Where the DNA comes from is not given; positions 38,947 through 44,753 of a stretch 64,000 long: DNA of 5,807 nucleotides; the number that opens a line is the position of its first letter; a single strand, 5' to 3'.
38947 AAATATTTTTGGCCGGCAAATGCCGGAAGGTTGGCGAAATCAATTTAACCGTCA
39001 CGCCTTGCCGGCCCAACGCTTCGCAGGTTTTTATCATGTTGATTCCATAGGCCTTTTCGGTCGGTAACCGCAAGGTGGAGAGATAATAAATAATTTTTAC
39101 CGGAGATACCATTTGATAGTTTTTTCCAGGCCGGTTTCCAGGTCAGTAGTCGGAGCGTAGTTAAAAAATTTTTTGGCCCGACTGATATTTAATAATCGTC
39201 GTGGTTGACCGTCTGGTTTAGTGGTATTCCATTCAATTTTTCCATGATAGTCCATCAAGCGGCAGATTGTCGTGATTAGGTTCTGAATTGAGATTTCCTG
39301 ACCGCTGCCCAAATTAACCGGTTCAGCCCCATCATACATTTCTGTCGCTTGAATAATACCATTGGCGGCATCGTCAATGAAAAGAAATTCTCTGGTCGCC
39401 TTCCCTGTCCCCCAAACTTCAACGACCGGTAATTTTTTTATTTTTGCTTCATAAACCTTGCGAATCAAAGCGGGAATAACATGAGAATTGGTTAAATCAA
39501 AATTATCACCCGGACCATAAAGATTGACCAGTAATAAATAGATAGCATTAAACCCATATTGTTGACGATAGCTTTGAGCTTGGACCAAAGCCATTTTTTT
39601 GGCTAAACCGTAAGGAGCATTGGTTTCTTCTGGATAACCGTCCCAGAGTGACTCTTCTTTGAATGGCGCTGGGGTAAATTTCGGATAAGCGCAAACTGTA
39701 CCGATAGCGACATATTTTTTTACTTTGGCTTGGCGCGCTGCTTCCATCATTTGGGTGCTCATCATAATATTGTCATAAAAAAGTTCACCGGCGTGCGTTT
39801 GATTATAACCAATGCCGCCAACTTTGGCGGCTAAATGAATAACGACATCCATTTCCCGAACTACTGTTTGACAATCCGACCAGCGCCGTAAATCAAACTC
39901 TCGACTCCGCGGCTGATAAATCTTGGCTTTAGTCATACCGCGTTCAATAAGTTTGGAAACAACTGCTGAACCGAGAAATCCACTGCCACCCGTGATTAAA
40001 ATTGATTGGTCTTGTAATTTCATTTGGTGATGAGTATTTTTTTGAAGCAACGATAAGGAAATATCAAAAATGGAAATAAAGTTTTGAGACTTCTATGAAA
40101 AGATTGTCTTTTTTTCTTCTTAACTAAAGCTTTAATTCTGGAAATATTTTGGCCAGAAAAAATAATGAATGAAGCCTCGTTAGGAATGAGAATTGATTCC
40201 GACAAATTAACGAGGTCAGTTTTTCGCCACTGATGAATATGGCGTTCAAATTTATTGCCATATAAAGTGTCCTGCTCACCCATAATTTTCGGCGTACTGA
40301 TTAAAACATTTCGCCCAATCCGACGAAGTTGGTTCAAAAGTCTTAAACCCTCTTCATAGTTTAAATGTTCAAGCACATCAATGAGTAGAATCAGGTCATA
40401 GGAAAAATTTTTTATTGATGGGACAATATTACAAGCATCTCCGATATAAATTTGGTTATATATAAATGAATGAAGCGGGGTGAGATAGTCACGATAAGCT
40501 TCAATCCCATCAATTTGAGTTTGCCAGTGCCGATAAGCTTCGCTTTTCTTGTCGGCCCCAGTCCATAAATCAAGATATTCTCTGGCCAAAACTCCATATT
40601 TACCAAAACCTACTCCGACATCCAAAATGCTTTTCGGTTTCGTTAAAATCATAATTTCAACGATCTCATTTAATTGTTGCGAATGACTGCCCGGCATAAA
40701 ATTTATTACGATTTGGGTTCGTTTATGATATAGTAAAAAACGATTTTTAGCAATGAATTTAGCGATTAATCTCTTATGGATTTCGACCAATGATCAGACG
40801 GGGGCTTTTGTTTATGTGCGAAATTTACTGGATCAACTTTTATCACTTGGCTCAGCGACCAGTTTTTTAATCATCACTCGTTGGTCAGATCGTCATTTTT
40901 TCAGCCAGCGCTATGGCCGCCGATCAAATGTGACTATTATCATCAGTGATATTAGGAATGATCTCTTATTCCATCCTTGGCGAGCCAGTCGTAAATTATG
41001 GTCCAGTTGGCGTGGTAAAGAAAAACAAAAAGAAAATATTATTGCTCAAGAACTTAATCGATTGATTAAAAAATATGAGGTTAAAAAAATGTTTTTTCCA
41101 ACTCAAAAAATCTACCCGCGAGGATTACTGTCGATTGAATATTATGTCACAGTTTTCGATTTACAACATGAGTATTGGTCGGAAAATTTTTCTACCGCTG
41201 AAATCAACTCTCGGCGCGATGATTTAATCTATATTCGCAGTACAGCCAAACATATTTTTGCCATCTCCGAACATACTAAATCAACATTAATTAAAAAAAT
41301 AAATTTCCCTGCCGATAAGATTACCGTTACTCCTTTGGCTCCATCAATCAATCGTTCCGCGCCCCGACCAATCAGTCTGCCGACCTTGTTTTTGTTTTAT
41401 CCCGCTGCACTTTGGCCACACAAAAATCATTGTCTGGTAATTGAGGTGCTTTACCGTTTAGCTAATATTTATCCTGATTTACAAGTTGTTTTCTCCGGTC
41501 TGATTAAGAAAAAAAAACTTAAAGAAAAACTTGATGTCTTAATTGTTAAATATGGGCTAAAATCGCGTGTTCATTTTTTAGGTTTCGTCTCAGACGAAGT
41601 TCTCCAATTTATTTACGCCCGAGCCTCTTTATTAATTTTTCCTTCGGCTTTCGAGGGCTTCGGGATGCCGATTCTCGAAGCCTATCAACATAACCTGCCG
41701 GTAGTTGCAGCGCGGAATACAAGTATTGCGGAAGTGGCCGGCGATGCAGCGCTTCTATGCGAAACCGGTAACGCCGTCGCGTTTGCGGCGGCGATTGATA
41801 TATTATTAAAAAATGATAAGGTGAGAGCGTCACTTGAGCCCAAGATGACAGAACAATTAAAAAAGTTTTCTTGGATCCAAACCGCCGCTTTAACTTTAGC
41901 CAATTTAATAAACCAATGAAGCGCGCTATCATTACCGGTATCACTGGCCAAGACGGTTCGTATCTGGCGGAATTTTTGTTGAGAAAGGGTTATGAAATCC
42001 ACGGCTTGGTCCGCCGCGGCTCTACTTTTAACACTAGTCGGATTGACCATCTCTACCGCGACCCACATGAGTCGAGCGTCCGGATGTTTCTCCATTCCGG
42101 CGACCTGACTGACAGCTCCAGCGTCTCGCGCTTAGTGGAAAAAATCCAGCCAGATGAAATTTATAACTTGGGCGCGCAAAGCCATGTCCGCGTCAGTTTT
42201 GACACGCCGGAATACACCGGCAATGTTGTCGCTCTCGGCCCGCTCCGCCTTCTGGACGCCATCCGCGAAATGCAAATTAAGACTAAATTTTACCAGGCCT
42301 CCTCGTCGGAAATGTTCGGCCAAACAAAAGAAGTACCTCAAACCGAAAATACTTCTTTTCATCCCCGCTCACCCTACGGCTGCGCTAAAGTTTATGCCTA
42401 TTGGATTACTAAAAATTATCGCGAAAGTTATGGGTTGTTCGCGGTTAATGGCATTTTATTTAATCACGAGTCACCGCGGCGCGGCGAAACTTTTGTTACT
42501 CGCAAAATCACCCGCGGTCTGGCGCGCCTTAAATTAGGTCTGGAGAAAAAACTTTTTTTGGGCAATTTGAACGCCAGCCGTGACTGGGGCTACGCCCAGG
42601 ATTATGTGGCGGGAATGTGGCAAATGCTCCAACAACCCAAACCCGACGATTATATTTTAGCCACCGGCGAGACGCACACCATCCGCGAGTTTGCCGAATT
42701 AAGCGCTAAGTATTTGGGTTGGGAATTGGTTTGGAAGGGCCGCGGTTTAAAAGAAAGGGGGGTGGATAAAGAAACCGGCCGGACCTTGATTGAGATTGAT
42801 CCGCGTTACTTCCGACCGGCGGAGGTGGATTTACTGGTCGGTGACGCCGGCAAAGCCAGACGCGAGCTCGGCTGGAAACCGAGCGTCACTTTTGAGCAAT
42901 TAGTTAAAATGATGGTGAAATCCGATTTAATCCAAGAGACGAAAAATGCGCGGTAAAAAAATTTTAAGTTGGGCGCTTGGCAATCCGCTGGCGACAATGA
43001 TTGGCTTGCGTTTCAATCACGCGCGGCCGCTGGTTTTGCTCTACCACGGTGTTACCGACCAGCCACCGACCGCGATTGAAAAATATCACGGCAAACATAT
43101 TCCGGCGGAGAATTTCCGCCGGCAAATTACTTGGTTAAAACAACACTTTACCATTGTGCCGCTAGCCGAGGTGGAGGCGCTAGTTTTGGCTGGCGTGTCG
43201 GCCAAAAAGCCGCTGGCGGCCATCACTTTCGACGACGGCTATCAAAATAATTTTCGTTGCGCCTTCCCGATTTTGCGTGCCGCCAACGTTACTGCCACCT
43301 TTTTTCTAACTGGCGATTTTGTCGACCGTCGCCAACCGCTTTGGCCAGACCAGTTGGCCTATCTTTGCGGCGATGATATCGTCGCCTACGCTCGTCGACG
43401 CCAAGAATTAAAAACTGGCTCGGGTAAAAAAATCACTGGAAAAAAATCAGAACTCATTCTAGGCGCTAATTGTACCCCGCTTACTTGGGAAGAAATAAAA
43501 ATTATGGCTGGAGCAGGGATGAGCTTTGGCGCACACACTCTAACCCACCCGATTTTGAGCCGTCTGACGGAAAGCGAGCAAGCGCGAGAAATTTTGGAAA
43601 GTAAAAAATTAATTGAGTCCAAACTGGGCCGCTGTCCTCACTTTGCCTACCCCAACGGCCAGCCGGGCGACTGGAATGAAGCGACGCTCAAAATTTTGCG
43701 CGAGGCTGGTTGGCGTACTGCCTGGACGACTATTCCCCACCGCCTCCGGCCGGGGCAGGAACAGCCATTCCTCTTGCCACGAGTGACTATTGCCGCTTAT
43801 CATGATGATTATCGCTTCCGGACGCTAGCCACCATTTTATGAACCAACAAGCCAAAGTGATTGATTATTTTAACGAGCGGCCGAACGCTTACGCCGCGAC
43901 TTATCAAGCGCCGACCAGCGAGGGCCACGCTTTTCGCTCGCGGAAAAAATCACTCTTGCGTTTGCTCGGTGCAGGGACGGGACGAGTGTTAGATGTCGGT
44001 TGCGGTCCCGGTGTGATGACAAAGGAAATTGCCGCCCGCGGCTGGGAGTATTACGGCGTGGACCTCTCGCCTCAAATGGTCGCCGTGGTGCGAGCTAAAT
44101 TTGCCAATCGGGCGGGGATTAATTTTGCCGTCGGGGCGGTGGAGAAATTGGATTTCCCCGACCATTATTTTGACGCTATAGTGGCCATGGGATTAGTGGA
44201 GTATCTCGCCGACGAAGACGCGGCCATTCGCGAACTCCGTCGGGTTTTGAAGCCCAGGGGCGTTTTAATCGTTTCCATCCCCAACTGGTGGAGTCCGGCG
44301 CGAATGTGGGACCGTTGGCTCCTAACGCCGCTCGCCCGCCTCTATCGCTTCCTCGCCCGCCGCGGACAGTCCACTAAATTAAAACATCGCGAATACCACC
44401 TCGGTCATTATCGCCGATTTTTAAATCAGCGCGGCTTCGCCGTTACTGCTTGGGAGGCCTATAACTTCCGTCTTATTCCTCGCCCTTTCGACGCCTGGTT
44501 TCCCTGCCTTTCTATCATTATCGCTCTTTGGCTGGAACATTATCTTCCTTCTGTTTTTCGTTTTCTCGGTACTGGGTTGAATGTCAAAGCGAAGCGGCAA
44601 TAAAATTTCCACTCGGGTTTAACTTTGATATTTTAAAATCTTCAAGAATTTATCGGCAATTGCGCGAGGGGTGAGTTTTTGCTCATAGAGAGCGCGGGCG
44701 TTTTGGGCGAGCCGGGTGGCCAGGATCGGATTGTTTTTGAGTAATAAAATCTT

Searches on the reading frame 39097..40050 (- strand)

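Call 37: search_protein_families(library=pfam, proteins=[window:39097-40050:-], max_evalue=0.001)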
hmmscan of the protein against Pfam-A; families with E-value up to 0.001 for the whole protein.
window:39097-40050:- (317 aa): 7 families
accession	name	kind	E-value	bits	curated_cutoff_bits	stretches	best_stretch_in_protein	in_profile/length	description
PF01370.27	Epimerase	-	5.4e-54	183.6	20.9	1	17-248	1-240/240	NAD dependent epimerase/dehydratase family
PF16363.11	GDP_Man_Dehyd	-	4.7e-26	92.5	27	1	53-311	60-332/332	GDP-mannose 4,6 dehydratase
PF02719.21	Polysacc_synt_2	-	1e-11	45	20.2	0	53-118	62-128/293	Polysaccharide biosynthesis protein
PF07993.18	NAD_binding_4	-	8.6e-08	32.1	20.1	0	19-45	1-27/258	Male sterility protein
PF01073.25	3Beta_HSD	-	3.7e-07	29.9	22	1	18-183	1-187/280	3-beta hydroxysteroid dehydrogenase/isomerase family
PF13460.12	NAD_binding_10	-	2.2e-05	24.8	27.2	1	21-137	1-119/184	NAD(P)H-binding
PF04321.23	RmlD_sub_bind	-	0.00023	20.8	27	1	16-75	2-60/287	RmlD substrate binding domain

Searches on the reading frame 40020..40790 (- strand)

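Call 37: search_protein_families(library=pfam, proteins=[window:40020-40790:-], max_evalue=0.001)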
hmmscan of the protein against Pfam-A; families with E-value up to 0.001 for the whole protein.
window:40020-40790:- (256 aa): 1 family
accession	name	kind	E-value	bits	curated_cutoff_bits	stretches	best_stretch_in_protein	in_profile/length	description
PF13489.12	Methyltransf_23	-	0.00011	22.5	27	1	49-195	20-152/164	Methyltransferase domain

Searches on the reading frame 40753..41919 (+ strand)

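Call 37: search_protein_families(library=pfam, proteins=[window:40753-41919:+], max_evalue=0.001)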
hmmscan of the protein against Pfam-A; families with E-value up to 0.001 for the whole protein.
window:40753-41919:+ (388 aa): 4 families
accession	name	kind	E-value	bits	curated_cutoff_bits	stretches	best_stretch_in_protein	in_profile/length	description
PF00534.26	Glycos_transf_1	-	7.1e-29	101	26.4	1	212-362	16-166/172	Glycosyl transferases group 1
PF13692.12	Glyco_trans_1_4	-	3.7e-23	82.8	27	1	215-354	5-142/142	Glycosyl transferases group 1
PF20706.3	GT4-conflict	-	2.5e-07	30.5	26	1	148-331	130-322/385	Family 4 Glycosyltransferase in conflict systems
PF13439.12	Glyco_transf_4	-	0.00019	21.9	28.5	0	162-194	131-163/170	Glycosyltransferase Family 4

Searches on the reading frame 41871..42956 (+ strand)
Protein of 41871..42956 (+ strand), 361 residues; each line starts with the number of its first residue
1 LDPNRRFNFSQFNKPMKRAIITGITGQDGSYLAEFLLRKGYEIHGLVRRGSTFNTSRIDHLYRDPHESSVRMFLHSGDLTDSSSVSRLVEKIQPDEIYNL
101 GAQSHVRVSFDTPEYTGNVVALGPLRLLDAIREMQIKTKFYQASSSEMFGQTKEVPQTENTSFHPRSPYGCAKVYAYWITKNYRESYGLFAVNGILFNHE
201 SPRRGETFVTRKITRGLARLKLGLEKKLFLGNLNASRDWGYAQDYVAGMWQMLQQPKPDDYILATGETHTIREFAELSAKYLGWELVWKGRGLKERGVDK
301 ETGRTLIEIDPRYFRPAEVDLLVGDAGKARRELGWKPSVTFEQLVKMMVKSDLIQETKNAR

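Call 37: search_protein_families(library=pfam, proteins=[window:41871-42956:+], max_evalue=0.001)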
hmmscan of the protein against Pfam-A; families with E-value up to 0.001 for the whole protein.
window:41871-42956:+ (361 aa): 3 families
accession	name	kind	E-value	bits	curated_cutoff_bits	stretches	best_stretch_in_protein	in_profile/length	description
PF16363.11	GDP_Man_Dehyd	-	7.7e-152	505.9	27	1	20-348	1-332/332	GDP-mannose 4,6 dehydratase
PF01370.27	Epimerase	-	2.3e-73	247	20.9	1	20-261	2-237/240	NAD dependent epimerase/dehydratase family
PF04321.23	RmlD_sub_bind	-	4.2e-09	36.3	27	1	19-175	3-131/287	RmlD substrate binding domain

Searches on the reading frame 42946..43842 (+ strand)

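Call 72: search_protein_families(library=pfam, proteins=[window:42946-43842:+], max_evalue=0.0001)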
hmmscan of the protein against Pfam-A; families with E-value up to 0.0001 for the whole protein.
window:42946-43842:+ (298 aa): 2 families
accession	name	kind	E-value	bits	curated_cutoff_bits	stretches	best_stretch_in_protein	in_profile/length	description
PF01522.26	Polysacc_deac_1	-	1.6e-25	89.9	23.1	1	86-258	4-123/124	Polysaccharide deacetylase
PF03065.20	Glyco_hydro_57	-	9.9e-05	22.2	21.2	0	193-260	104-170/291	Glycosyl hydrolase family 57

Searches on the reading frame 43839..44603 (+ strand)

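Call 72: search_protein_families(library=pfam, proteins=[window:43839-44603:+], max_evalue=0.0001)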
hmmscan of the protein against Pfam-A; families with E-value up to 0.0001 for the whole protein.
window:43839-44603:+ (254 aa): 10 families
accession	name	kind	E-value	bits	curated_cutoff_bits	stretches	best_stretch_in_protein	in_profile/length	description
PF08241.18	Methyltransf_11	-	7.6e-27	94.2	21.2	1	51-145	1-95/95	Methyltransferase domain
PF13649.12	Methyltransf_25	-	2.5e-25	89.4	27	1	50-141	1-97/97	Methyltransferase domain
PF13489.12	Methyltransf_23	-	3e-21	76.3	27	1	32-203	6-162/164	Methyltransferase domain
PF08242.18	Methyltransf_12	-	6.4e-20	72.1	30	1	51-143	1-98/98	Methyltransferase domain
PF13847.12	Methyltransf_31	-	8.1e-18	64.9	27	1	49-149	6-113/145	Methyltransferase domain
PF01209.24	Ubie_methyltran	-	4.8e-11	42.9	20.1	1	46-145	46-151/233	ubiE/COQ5 methyltransferase family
PF05401.17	NodS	-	2e-07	31.5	24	1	37-146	32-145/201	Nodulation protein S (NodS)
PF02353.26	CMAS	-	6.1e-07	29.5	27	1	37-145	52-164/273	Mycolic acid cyclopropane synthetase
PF03141.22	Methyltransf_29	-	4e-06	26.1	23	1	46-148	117-220/506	Putative S-adenosyl-L-methionine-dependent methyltransferase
PF07021.18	MetW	-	2.1e-05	24.7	21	1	38-150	6-112/193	Methionine biosynthesis protein MetW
